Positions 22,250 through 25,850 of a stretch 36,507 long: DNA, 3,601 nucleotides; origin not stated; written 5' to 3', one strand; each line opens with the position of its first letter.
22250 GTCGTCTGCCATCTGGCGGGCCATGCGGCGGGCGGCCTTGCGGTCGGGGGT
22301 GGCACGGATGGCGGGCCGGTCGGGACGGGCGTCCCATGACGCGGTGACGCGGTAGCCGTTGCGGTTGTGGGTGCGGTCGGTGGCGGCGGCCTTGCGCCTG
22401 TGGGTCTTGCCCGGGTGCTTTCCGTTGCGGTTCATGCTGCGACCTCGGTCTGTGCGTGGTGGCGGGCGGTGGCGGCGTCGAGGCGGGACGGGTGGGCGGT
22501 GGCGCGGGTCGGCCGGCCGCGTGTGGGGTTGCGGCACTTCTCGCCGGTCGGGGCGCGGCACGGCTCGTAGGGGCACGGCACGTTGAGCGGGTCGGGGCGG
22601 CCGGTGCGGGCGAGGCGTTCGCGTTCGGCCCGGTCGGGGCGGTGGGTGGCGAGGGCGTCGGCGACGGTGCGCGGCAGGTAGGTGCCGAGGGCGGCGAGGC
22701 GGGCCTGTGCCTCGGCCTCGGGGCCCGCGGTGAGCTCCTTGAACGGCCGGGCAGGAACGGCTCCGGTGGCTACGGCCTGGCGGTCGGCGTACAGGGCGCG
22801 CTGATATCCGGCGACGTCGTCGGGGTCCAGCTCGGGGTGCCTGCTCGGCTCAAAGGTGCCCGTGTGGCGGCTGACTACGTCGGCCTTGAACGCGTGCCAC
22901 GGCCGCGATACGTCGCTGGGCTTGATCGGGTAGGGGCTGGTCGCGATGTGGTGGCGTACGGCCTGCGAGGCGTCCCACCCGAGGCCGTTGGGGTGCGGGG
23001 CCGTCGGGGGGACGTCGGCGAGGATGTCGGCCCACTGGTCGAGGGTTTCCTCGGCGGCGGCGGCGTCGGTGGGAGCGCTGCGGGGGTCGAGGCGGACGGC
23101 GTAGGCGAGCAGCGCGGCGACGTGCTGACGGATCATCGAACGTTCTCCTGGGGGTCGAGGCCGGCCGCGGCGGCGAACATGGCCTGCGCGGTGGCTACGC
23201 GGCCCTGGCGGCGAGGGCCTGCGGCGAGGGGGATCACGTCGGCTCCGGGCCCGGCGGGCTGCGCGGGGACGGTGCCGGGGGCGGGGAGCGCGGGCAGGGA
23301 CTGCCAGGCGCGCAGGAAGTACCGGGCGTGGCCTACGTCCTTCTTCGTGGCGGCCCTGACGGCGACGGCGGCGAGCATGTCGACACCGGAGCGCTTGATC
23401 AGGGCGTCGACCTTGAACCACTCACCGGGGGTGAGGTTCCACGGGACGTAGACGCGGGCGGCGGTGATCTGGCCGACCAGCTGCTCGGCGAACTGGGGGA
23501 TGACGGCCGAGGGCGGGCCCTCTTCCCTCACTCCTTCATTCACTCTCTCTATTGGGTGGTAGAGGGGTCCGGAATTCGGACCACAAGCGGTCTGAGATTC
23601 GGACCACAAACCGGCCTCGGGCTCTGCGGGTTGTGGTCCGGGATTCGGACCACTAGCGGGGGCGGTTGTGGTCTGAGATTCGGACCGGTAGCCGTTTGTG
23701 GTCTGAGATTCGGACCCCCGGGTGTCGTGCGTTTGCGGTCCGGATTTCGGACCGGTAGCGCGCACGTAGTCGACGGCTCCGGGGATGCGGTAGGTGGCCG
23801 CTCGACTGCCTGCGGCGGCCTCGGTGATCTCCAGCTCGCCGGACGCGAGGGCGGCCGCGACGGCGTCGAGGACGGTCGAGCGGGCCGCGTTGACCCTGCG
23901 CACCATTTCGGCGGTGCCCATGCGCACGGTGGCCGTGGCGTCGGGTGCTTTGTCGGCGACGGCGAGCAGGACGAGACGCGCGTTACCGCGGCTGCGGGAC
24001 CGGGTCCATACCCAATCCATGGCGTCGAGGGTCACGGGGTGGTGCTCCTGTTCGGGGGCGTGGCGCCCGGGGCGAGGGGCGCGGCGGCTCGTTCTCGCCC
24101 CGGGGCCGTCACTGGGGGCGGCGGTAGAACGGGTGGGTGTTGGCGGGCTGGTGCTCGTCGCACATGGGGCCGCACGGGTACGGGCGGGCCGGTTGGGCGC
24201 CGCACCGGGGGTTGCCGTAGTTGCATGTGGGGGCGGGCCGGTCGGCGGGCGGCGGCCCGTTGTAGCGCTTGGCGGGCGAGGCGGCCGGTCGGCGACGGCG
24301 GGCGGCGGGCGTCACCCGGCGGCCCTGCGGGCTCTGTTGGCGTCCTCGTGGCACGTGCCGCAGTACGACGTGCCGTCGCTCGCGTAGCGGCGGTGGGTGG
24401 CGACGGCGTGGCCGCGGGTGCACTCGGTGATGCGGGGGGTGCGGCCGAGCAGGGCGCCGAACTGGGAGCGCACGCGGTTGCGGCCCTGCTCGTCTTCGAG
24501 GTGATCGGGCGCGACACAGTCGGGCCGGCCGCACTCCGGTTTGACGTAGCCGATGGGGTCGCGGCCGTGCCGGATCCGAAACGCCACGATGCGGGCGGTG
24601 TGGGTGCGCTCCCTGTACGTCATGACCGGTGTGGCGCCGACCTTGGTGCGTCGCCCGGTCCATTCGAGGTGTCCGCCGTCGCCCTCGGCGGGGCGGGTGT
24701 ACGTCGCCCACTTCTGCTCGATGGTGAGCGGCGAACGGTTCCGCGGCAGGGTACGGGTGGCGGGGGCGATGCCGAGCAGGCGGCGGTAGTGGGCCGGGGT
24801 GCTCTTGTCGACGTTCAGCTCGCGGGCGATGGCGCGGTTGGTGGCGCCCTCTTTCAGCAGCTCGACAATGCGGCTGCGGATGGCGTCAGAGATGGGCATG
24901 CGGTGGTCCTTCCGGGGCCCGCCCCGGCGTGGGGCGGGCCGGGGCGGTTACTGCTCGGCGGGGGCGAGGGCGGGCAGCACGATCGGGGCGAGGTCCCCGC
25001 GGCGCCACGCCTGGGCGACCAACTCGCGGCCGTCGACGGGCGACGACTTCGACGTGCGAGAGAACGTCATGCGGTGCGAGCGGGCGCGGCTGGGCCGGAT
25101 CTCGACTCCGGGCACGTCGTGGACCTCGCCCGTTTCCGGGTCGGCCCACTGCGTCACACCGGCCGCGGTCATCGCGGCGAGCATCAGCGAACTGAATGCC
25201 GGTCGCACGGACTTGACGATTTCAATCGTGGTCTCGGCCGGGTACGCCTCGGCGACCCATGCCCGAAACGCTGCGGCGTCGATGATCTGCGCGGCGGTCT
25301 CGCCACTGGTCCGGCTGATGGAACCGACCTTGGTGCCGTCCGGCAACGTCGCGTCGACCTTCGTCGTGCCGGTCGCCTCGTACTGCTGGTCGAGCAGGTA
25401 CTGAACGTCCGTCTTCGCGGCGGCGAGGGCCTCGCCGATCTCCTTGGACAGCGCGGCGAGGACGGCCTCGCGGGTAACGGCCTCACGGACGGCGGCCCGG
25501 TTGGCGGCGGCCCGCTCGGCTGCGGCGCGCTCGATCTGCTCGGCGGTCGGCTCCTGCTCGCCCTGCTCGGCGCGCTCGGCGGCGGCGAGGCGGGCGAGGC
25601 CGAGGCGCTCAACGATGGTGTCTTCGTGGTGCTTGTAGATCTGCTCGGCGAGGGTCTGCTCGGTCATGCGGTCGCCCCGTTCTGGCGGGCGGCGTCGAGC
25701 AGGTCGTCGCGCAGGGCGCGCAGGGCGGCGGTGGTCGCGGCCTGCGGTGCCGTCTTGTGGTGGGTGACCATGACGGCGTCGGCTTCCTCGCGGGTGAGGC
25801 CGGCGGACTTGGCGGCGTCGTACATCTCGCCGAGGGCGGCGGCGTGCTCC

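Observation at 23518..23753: Iteron-type origin embedded in the initiator gene (lambda O/ori logic)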

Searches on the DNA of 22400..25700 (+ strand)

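Call 5: search_dna_similar(query=window:22400-25700:+, collection=phages, mode=near, max_rows=30)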
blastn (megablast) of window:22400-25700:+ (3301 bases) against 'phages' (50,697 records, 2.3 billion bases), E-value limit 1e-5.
Records with a match: 19; places in all: 19; records where one place covers at least 80% of the query: 0.
Best place of each record, by identity: 80-90% 2; 60-80% 17.
By first word of the organism name: Streptomyces 19.
By host as written in the record: Streptomyces sanglieri UNT16F27A 16; Streptomyces mirabilis NRRL B-2400 2; Streptomyces viridochromogenes DSM40736 1.
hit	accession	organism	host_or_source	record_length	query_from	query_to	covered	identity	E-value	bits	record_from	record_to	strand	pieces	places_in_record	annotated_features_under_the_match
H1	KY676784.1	Streptomyces phage ToastyFinz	Streptomyces viridochromogenes DSM40736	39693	60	1837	54%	72.2%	8e-119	435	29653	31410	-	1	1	DNA binding protein | hypothetical protein (x2)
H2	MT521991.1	Streptomyces phage Eklok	Streptomyces sanglieri UNT16F27A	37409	494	1707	37%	75.5%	3e-143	516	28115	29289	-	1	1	41: helix-turn-helix DNA-binding domain protein | 42: hypothetical protein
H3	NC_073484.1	Streptomyces phage Eklok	Streptomyces sanglieri UNT16F27A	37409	494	1707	37%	75.5%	3e-143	516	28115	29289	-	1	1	41: helix-turn-helix DNA-binding domain protein | 42: hypothetical protein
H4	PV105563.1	Streptomyces phage Tubberson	Streptomyces mirabilis NRRL B-2400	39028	847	1725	27%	73.8%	7e-75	289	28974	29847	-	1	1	39: DNA binding protein | 38: hypothetical protein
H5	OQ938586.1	Streptomyces phage SoJo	Streptomyces mirabilis NRRL B-2400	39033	847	1725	27%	73.8%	7e-75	289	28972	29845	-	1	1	39: RepA-like replication initiator | 38: hypothetical protein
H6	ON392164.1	Streptomyces phage AxeJC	Streptomyces sanglieri UNT16F27A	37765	494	727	7%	81.3%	7e-45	189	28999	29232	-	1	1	41: hypothetical protein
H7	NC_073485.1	Streptomyces phage AxeJC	Streptomyces sanglieri UNT16F27A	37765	494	727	7%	81.3%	7e-45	189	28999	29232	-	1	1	41: hypothetical protein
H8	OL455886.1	Streptomyces phage Piccadilly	Streptomyces sanglieri UNT16F27A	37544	478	721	7%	76.8%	4e-27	130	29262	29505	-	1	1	42: hypothetical protein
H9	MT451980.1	Streptomyces phage Ignacio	Streptomyces sanglieri UNT16F27A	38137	478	721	7%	76.8%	4e-27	130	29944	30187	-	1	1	42: hypothetical protein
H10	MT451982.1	Streptomyces phage Cumberbatch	Streptomyces sanglieri UNT16F27A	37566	478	721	7%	76.8%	4e-27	130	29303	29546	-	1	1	43: hypothetical protein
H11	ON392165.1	Streptomyces phage Eastland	Streptomyces sanglieri UNT16F27A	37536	478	721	7%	76.8%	4e-27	130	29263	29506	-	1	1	42: DnaC-like helicase loader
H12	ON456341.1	Streptomyces phage HFrancette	Streptomyces sanglieri UNT16F27A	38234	478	721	7%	76.8%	4e-27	130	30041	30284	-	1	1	43: hypothetical protein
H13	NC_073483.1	Streptomyces phage Ignacio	Streptomyces sanglieri UNT16F27A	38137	478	721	7%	76.8%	4e-27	130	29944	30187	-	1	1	42: hypothetical protein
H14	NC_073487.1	Streptomyces phage HFrancette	Streptomyces sanglieri UNT16F27A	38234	478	721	7%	76.8%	4e-27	130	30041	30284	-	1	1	43: hypothetical protein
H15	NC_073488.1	Streptomyces phage Cumberbatch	Streptomyces sanglieri UNT16F27A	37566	478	721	7%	76.8%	4e-27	130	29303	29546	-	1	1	43: hypothetical protein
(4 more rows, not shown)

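Call 9: get_annotated_region(hit=H1, flank=6000)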
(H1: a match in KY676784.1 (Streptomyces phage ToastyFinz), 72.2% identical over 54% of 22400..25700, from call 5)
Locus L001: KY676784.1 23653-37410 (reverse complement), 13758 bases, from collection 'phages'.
description: Streptomyces phage ToastyFinz, complete genome.
organism: Streptomyces phage ToastyFinz (NCBI taxid 1965452)
taxonomy: Viruses; Duplodnaviria; Heunggongvirae; Uroviricota; Caudoviricetes; Raleighvirus
host: Streptomyces viridochromogenes DSM40736; source: soil; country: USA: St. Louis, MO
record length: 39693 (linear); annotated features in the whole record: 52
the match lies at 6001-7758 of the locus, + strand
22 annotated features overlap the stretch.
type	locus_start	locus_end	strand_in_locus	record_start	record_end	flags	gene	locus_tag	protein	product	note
CDS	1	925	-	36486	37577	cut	-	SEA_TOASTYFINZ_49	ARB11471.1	hypothetical protein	-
CDS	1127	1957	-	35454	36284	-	-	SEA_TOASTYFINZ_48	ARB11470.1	hypothetical protein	-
CDS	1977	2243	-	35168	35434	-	-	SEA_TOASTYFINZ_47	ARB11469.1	hypothetical protein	-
CDS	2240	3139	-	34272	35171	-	-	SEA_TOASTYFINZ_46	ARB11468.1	hypothetical protein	-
CDS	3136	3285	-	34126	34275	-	-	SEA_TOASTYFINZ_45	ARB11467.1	hypothetical protein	-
CDS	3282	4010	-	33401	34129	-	-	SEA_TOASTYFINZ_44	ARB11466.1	hypothetical protein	-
CDS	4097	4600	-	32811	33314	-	-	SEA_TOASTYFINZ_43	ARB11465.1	ssDNA binding protein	-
CDS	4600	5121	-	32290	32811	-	-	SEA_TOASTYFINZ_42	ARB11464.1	HNH endonuclease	-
CDS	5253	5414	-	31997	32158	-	-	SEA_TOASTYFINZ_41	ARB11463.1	hypothetical protein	-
CDS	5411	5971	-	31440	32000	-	-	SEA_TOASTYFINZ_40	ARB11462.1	hypothetical protein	-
CDS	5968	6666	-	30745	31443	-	-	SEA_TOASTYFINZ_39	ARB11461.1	hypothetical protein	-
CDS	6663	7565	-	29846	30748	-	-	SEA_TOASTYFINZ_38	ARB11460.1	DNA binding protein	-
CDS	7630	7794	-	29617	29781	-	-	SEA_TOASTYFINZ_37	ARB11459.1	hypothetical protein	-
CDS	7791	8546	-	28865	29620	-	-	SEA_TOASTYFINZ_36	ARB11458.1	DNA methyltransferase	Methyltransferase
CDS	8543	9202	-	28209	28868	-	-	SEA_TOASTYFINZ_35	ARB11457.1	hypothetical protein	-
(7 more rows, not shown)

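Call 10: get_annotated_region(hit=H2, flank=6000)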
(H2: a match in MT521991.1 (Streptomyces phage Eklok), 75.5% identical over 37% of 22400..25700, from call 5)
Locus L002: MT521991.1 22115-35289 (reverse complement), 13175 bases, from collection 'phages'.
description: Streptomyces phage Eklok, complete genome.
organism: Streptomyces phage Eklok (NCBI taxid 2743999)
taxonomy: Viruses; Duplodnaviria; Heunggongvirae; Uroviricota; Caudoviricetes
host: Streptomyces sanglieri UNT16F27A; source: soil; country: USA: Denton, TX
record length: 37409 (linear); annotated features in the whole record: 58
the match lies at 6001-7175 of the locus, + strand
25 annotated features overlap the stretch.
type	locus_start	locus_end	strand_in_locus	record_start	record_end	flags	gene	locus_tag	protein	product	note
CDS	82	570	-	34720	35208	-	54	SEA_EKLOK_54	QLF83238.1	hypothetical protein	-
CDS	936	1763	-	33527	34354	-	53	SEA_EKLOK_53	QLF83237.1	hypothetical protein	-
CDS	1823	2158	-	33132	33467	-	52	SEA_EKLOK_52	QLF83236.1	hypothetical protein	-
CDS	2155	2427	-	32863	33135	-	51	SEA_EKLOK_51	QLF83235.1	hypothetical protein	-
CDS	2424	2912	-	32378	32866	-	50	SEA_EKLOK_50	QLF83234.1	hypothetical protein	-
CDS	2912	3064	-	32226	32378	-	49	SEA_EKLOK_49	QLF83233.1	hypothetical protein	-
CDS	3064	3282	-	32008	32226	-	48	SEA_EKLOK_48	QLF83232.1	hypothetical protein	-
CDS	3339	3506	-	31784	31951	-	47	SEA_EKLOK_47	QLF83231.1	hypothetical protein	-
CDS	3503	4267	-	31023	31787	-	46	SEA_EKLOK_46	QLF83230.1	hypothetical protein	-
CDS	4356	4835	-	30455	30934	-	45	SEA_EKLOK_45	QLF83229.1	ssDNA-binding protein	ssDNA binding protein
CDS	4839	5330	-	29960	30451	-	44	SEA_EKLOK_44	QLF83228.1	HNH endonuclease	-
CDS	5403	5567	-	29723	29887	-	43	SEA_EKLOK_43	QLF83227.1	hypothetical protein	-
CDS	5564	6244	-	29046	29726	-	42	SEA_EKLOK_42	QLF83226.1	hypothetical protein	-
CDS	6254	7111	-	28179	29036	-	41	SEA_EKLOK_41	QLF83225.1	helix-turn-helix DNA-binding domain protein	helix-turn-helix DNA binding domain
CDS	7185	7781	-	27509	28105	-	40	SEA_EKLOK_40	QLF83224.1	hypothetical protein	-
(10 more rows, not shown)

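Call 11: get_annotated_region(hit=H5, flank=6000)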
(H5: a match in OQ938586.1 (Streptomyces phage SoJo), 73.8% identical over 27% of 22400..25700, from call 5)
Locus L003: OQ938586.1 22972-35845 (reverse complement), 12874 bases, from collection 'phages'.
description: Streptomyces phage SoJo, complete genome.
organism: Streptomyces phage SoJo (NCBI taxid 3043929)
taxonomy: Viruses; Duplodnaviria; Heunggongvirae; Uroviricota; Caudoviricetes; Raleighvirus
host: Streptomyces mirabilis NRRL B-2400; source: soil; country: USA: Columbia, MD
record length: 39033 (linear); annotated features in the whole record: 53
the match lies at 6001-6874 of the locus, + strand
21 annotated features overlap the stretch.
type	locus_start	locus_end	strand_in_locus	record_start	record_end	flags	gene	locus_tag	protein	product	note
CDS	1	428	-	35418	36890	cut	49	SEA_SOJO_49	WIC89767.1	hypothetical protein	-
CDS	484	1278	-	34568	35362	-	48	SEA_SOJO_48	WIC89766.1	hypothetical protein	-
CDS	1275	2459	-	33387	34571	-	47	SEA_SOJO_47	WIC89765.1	hypothetical protein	-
CDS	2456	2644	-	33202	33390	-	46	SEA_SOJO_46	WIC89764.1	hypothetical protein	-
CDS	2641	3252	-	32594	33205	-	45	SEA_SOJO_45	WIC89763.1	hypothetical protein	-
CDS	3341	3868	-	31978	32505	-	44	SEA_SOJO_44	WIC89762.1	SSB protein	-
CDS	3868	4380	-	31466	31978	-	43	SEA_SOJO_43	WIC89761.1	HNH endonuclease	-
CDS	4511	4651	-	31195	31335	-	42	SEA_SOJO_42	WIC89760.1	hypothetical protein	-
CDS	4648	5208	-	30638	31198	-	41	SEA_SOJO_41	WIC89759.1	hypothetical protein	-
CDS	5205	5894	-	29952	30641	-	40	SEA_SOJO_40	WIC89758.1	helicase loader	-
CDS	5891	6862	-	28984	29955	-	39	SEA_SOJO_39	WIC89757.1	RepA-like replication initiator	-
CDS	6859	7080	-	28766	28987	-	38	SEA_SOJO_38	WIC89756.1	hypothetical protein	-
CDS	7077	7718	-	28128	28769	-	37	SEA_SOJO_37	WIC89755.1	host nuclease inhibitor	-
CDS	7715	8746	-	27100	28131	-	36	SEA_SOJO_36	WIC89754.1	ERF family DNA pairing protein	-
CDS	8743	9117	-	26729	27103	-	35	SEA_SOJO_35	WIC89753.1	hypothetical protein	-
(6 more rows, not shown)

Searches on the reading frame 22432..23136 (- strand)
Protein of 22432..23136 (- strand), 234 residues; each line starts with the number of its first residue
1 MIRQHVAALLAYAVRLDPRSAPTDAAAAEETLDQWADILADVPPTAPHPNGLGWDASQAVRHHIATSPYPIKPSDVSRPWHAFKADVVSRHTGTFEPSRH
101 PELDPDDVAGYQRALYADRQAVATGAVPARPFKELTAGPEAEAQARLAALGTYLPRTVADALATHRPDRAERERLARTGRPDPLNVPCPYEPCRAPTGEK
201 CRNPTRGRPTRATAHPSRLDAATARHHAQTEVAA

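Call 12: search_protein_families(library=pfam, proteins=[window:22432-23136:-], max_evalue=0.1)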
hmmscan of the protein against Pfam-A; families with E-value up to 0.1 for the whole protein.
window:22432-23136:- (234 aa): 1 family
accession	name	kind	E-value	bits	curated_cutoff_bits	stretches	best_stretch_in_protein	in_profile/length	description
PF24623.2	Phage_zn_bind_8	-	1.3e-08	34.9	24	1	172-231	11-54/57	Putative DNA-binding phage zinc finger domain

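Call 13: search_protein_families(library=phrogs, proteins=[window:22432-23136:-], max_evalue=0.01)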
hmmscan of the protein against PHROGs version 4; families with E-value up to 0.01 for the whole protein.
window:22432-23136:- (234 aa): 3 families
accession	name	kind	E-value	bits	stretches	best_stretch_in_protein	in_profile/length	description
phrog_8924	-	unknown function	2.3e-71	241.5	1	1-231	1-220/223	-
phrog_10563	-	unknown function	0.0038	18.2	1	7-77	12-77/181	-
phrog_25695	-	unknown function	0.0045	18.5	1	185-225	37-83/86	-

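Call 47: search_solved_structures(query=window:22432-23136:-, max_evalue=10)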
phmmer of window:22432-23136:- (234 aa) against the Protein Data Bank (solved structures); distinct sequences matched with E-value up to 10: 0.

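Call 48: search_protein_families(library=ncbifam, proteins=[window:22432-23136:-], max_evalue=1)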
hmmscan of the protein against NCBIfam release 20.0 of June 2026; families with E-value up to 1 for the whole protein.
window:22432-23136:- (234 aa): 0 families

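Call 58: find_homologous_proteins(query=window:22432-23136:-, max_evalue=0.001)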
Query window:22432-23136:- (234 aa): 277 proteins with E <= 0.001 among 8000 candidates; the best 120 are listed.
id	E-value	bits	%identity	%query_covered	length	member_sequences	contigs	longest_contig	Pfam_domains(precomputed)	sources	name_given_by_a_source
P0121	9.0e-150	515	100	100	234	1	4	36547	PF24623.3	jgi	jgi:hypothetical protein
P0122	2.5e-117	409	83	100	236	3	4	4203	PF24623.3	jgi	jgi:hypothetical protein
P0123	1.8e-109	383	77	100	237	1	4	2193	PF24623.3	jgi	jgi:hypothetical protein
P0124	1.5e-87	311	69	100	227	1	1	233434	PF24623.3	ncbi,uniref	ncbi:zinc finger domain-containing protein [Streptomyces umbrinus]|uniref:zinc finger domain-contain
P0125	5.0e-86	306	67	97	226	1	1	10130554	PF24623.3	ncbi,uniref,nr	ncbi:hypothetical protein C9F11_20060 [Streptomyces sp. YIM 121038]|uniref:zinc finger domain-contai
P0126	2.6e-85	304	65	99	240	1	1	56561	PF24623.3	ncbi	ncbi:zinc finger domain-containing protein [Streptomyces chryseus]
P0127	3.2e-85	304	64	100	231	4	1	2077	PF24623.3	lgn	-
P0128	2.2e-84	301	62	100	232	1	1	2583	PF24623.3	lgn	-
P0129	6.7e-84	299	66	100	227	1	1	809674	PF24623.3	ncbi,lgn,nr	ncbi:hypothetical protein GCM10010252_19080 [Streptomyces aureoverticillatus]|nr:hypothetical protei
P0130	1.1e-83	299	65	100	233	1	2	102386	PF24623.3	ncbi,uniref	ncbi:zinc finger domain-containing protein [Streptomyces nigrescens]|uniref:zinc finger domain-conta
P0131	2.6e-83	298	67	100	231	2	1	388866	PF24623.3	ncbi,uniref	ncbi:cell surface glycoprotein [Streptomyces sp. NPDC057298]|uniref:zinc finger domain-containing pr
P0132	3.4e-83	297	66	100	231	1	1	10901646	PF24623.3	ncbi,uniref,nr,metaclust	ncbi:probable cell surface glycoprotein [Streptomyces himastatinicus ATCC 53653]|uniref:Probable cel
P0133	4.1e-83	297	66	100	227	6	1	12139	PF24623.3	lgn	-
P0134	7.2e-83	296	67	98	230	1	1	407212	PF24623.3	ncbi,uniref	ncbi:cell surface glycoprotein [Streptomyces sp. NPDC003717]|uniref:zinc finger domain-containing pr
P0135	2.1e-82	295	66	100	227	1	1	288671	PF24623.3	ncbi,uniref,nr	ncbi:zinc finger domain-containing protein [Streptomyces caeruleatus]|uniref:Cell surface glycoprote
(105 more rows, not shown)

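Call 67: predict_structure(alignment_id=A4)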
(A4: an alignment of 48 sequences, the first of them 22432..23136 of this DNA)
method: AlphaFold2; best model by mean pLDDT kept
length: 234 residues; sequences in the alignment: 48
mean_pLDDT: 83.6   pTM: 0.59
mean pLDDT of the five models: 83.6, 82.7, 79.3, 79.3, 79.1
residues with pLDDT >= 90: 98; 70-90: 96; 50-70: 39; < 50: 1
segments of 3 or more residues with pLDDT < 50: none
pLDDT, mean of each block of 10 residues (from residue 1): 97 96 97 98 94 96 97 97 94 78 88 90 88 68 68 69 72 80 81 75 57 64 82 75
secondary structure, 60 per line:
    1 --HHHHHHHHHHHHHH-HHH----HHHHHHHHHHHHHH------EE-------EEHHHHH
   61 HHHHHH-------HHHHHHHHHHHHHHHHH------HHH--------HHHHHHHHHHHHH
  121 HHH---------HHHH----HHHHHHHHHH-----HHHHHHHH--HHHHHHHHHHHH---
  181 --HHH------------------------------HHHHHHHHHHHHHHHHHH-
elements in order: H3-16 H25-38 H56-66 H74-90 H108-123 H133-136 H141-150 H156-163 H166-177 H216-233

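Call 71: fold_search(model_id=the predicted structure, library=pdb)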
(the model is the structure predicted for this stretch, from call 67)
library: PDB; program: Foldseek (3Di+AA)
matches with E <= 10: 46; with E <= 0.001: 0
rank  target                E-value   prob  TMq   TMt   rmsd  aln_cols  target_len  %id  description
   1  5x3x_Q                1.4e+00  0.03  0.14  0.14  28.3       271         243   19  2.8A resolution structure of a cobalt energy-coupling factor transporter-CbiMQO (released 2017-04-05)
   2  7upp_A                3.2e+00  0.08  0.16  0.13   9.3       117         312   11  Crystal structure of designed heterotrimeric assembly DHT03_2arm_A21/B21/C long (released 2022-12-14)
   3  6txc_P                3.4e+00  0.02  0.11  0.07  18.2       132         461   14  Crystal structure of tetrameric human wt-SAMHD1 (residues 109-626) with GTP, dATP, dCMPNPP and Mg (released 2020-06-24)
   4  3o7p                  3.6e+00  0.04  0.15  0.10  16.0       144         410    8  Crystal structure of the E.coli Fucose:proton symporter, FucP (N162A) (released 2010-09-15)
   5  8b2s_A                3.8e+00  0.04  0.13  0.12  11.2        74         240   18  GH24 family muramidase from Trichophaea saccata with an SH3-like cell wall binding domain (released 2023-07-19)
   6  7ui2_A                4.5e+00  0.04  0.12  0.20  16.0       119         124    6  The crystal structure of 15kDa Phlebotomus papatasi salivary protein Ppsp15. (released 2023-04-05)
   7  7ui2_B                4.5e+00  0.04  0.12  0.19  16.0       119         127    6  The crystal structure of 15kDa Phlebotomus papatasi salivary protein Ppsp15. (released 2023-04-05)
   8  6b0d_C                4.5e+00  0.03  0.13  0.17  12.3       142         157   14  An E. coli DPS protein from ferritin superfamily (released 2018-09-19)
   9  6b0d_A                5.0e+00  0.03  0.13  0.17  12.2       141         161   14  An E. coli DPS protein from ferritin superfamily (released 2018-09-19)
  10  5j0l_B                5.0e+00  0.02  0.10  0.15  18.3       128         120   15  De novo design of protein homo-oligomers with modular hydrogen bond network-mediated specificity (released 2016-07-06)
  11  7e4o                  5.6e+00  0.05  0.16  0.13  16.0       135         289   16  Class I Pimarane-Type Diterpene Synthases from Actinomycetes (released 2021-10-06)
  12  8ugd_3B               6.7e+00  0.02  0.13  0.09  15.5       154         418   12  In-situ complex III, state I (released 2024-06-19)
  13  6kfq                  7.1e+00  0.01  0.11  0.12  20.1       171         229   12  Crystal structure of thermophilic rhodopsin from Rubrobacter xylanophilus (released 2020-04-08)
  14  7upq_J                7.5e+00  0.04  0.16  0.18   9.2       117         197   11  Crystal structure of designed heterotrimeric assembly DHT03_1arm_A21/B/C (released 2022-12-14)
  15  3c46_A                7.5e+00  0.02  0.17  0.06  11.5       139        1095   15  X-ray crystal structure of the N4 mini-vRNAP P2_7a promoter complex soaked with MgCl2 (released 2008-12-09)
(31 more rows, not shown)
